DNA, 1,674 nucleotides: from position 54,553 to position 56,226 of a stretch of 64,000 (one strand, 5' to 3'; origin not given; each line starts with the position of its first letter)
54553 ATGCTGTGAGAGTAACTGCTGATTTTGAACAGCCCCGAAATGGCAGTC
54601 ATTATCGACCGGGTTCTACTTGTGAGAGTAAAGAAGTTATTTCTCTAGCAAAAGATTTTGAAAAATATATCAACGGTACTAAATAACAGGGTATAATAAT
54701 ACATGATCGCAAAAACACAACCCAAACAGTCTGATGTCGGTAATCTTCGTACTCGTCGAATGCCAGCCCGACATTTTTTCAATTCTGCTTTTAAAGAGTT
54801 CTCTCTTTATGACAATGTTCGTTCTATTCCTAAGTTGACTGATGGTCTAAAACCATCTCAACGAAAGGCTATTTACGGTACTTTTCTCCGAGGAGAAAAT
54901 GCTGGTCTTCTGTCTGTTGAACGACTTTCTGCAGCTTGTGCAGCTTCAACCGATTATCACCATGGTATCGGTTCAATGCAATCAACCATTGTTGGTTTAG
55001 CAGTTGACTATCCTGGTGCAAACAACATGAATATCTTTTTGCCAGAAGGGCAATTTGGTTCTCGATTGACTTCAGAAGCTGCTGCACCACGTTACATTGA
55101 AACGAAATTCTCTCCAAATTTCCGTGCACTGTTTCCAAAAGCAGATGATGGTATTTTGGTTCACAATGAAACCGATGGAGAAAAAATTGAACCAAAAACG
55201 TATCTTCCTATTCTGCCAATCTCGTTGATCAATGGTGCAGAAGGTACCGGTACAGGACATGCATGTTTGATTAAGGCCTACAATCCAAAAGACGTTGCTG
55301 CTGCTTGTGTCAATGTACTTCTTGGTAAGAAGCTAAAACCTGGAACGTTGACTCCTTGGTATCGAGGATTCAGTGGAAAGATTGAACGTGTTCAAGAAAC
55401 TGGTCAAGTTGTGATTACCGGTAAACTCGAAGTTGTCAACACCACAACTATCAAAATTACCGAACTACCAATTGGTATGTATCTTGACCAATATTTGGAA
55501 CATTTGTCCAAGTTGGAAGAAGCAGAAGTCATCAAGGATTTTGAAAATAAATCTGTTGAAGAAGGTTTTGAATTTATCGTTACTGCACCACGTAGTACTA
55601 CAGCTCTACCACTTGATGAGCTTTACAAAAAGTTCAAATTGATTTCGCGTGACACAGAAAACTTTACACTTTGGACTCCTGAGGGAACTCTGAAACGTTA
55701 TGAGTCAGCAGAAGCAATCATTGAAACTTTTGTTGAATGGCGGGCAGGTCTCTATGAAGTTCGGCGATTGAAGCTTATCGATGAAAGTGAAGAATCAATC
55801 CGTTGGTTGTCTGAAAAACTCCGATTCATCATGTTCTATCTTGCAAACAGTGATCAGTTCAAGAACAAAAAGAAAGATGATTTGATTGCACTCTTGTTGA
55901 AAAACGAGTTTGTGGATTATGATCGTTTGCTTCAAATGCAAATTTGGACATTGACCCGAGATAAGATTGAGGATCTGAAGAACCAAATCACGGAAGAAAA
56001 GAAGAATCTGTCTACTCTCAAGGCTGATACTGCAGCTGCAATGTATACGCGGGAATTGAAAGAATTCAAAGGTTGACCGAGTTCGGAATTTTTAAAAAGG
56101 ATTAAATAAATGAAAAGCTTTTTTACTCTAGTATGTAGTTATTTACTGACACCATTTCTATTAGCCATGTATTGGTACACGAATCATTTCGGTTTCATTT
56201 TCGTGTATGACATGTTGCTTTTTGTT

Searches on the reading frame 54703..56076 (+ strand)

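Call 44: search_protein_families(library=phrogs, proteins=[window:54703-56076:+], max_evalue=0.00001)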
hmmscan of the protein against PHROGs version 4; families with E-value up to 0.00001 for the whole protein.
window:54703-56076:+ (457 aa): 2 families
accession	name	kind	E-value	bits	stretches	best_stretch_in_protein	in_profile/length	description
phrog_551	-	DNA, RNA and nucleotide metabolism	2.5e-127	427.3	1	20-456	10-450/701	DNA topoisomerase II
phrog_28877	-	DNA, RNA and nucleotide metabolism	6e-09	35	1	40-441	707-1128/1441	DNA topoisomerase II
